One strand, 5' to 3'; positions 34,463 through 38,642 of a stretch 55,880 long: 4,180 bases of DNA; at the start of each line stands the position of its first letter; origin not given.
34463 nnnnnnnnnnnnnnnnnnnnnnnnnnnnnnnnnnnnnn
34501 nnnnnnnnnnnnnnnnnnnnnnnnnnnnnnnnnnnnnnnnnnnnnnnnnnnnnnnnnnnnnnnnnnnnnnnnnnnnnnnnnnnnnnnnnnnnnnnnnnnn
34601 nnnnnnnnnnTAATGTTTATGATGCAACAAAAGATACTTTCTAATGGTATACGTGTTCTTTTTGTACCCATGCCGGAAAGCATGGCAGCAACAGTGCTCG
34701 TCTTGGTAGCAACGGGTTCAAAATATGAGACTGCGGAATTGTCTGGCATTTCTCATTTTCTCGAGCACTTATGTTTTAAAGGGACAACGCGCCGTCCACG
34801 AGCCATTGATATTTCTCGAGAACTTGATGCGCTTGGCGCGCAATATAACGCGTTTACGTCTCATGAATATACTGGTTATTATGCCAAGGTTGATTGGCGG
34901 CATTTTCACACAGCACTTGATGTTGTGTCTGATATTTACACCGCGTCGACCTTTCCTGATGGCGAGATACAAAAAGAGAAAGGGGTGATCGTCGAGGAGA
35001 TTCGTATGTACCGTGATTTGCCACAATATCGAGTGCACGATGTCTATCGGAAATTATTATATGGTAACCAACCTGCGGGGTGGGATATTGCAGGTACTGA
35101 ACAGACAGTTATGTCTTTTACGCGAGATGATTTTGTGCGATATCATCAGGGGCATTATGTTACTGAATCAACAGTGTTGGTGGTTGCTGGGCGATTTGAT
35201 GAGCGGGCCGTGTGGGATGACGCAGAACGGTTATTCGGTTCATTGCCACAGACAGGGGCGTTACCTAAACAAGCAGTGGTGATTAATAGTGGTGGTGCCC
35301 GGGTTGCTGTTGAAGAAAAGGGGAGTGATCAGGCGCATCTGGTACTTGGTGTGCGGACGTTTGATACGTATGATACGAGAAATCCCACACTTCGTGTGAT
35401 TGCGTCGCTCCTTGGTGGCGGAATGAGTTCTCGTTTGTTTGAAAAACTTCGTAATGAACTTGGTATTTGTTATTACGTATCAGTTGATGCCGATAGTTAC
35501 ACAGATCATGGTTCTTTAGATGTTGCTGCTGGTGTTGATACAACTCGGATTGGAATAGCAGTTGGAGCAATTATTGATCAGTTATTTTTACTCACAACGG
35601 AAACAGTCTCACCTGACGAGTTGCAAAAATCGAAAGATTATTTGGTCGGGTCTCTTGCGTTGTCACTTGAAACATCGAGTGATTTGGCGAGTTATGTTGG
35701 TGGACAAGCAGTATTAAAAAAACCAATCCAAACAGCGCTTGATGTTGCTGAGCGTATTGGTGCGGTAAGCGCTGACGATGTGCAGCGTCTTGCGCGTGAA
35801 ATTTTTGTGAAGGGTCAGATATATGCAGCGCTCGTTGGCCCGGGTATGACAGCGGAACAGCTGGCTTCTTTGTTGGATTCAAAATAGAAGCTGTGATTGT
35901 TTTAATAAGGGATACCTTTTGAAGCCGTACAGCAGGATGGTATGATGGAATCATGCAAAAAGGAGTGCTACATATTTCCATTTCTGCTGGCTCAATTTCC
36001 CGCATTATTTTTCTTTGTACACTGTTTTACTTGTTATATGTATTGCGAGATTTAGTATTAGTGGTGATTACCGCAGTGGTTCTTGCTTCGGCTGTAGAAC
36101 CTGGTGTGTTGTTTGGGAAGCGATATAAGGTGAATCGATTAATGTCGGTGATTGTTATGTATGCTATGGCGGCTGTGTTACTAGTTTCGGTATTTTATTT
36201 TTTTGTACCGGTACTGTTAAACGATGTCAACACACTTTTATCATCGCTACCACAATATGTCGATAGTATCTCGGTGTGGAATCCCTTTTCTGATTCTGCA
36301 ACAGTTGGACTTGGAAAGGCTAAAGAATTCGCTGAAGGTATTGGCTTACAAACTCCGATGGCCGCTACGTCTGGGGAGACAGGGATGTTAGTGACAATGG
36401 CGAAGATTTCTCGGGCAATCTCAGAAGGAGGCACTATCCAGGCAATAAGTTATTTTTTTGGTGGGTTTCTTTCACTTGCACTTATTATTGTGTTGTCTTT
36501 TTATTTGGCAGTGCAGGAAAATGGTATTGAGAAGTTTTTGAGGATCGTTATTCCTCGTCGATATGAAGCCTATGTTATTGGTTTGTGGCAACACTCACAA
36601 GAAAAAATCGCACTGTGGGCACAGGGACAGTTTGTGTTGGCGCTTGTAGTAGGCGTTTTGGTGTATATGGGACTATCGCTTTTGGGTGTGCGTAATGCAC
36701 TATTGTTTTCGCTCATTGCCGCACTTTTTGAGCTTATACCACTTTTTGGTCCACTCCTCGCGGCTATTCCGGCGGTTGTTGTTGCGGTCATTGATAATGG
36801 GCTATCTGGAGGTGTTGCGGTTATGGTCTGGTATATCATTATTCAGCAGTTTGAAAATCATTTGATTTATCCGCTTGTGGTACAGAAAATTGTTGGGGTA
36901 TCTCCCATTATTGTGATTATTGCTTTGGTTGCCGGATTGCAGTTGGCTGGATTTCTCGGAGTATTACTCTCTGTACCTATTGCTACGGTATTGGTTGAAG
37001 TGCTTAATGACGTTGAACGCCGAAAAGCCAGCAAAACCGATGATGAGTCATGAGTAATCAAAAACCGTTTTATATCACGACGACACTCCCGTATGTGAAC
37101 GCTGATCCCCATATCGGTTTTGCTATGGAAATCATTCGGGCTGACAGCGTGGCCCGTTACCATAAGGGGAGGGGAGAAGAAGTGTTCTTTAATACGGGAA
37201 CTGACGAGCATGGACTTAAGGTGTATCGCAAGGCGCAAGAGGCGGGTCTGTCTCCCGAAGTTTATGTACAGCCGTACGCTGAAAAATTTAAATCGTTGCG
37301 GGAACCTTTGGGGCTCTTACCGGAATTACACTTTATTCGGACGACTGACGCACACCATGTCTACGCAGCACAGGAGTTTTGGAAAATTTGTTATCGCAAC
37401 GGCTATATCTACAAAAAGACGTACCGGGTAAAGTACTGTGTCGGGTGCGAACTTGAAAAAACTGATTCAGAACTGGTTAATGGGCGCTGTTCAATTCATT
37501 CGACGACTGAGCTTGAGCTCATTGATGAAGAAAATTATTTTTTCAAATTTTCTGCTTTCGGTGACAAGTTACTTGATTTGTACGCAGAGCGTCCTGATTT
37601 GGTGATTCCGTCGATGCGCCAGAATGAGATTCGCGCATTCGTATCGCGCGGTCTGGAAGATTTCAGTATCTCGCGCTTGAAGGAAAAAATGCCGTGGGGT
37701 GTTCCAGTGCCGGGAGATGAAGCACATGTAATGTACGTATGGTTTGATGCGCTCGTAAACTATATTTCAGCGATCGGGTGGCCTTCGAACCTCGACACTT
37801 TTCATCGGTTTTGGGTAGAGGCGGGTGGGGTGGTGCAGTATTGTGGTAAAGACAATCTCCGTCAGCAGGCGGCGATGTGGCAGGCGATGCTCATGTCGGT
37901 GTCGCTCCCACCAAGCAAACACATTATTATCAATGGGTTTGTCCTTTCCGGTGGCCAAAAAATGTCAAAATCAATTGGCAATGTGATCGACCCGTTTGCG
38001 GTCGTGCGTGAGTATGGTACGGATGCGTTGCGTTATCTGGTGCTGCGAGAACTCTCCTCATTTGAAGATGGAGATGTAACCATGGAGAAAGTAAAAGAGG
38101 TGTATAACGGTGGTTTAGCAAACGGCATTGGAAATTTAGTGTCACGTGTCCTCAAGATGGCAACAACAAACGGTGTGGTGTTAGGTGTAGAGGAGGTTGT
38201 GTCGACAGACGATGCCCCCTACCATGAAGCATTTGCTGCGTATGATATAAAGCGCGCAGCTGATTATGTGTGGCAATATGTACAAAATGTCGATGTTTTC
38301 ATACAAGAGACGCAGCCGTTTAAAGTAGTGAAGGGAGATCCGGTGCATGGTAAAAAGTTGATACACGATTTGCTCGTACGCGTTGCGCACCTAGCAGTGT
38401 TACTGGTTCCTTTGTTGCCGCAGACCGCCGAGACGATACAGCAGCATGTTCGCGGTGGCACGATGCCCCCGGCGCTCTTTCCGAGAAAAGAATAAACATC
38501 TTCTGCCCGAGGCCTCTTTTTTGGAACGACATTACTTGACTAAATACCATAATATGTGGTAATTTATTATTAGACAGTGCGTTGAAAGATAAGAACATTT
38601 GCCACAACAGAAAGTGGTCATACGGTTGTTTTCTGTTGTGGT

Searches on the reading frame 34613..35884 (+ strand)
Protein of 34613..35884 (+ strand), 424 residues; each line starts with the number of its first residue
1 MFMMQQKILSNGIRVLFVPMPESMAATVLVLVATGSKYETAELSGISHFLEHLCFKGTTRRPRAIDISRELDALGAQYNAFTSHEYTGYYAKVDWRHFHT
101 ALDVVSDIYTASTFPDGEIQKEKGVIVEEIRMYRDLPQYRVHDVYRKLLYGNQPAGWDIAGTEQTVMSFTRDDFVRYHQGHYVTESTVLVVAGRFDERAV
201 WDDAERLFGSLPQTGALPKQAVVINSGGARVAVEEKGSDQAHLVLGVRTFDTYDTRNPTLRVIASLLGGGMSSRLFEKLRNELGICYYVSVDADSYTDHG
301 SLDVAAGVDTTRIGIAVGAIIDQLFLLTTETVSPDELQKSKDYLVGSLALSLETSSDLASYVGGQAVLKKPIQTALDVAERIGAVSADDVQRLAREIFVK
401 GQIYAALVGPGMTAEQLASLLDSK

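Call 23: search_protein_families(library=pfam, proteins=[window:34613-35884:+], max_evalue=0.001)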
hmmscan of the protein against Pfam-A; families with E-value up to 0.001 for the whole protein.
window:34613-35884:+ (424 aa): 2 families
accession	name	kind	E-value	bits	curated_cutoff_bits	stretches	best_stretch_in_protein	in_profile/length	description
PF00675.25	Peptidase_M16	-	1.6e-32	112.9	22.3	1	18-162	5-148/149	Insulinase (Peptidase family M16)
PF05193.26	Peptidase_M16_C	-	1.7e-29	103.4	23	1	168-342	1-179/181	Peptidase M16 inactive domain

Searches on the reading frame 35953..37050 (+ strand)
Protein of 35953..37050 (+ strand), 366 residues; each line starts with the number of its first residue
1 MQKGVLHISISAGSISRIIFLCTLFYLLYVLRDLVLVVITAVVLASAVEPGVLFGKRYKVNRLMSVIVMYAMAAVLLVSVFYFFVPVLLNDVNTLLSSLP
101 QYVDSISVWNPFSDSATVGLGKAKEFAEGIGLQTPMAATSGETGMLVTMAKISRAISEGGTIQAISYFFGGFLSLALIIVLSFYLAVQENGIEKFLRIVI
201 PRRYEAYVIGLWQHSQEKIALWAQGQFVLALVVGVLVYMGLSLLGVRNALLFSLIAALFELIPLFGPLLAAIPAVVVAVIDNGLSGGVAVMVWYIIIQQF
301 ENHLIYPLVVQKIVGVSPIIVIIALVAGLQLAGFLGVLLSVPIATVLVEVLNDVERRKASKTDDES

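Call 23: search_protein_families(library=pfam, proteins=[window:35953-37050:+], max_evalue=0.001)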
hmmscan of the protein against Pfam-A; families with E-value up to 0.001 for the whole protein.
window:35953-37050:+ (366 aa): 1 family
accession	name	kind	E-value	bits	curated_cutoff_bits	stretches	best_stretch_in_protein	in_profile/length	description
PF01594.21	AI-2E_transport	-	2.5e-54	185.1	34.3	1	18-353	5-325/327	AI-2E family transporter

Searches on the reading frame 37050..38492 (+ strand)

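Call 23: search_protein_families(library=pfam, proteins=[window:37050-38492:+], max_evalue=0.001)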
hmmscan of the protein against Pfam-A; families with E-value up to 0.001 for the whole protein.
window:37050-38492:+ (481 aa): 5 families
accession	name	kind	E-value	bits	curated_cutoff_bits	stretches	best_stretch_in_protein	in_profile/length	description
PF09334.17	tRNA-synt_1g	-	1.1e-87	294.8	20.1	2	139-368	161-391/391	tRNA synthetases class I (M)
PF00133.28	tRNA-synt_1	-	3.6e-31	108.8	22.7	2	226-332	297-403/414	tRNA synthetases class I (I, L, M and V)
PF01406.26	tRNA-synt_1e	-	1.7e-10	41.2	27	1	288-333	237-282/301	tRNA synthetases class I (C) catalytic domain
PF01921.24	tRNA-synt_1f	-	1.1e-05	25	27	0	255-334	230-312/360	tRNA synthetases class I (K)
PF19303.5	Anticodon_3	-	0.00066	20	23.5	0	389-467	23-101/152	Anticodon binding domain of methionyl tRNA ligase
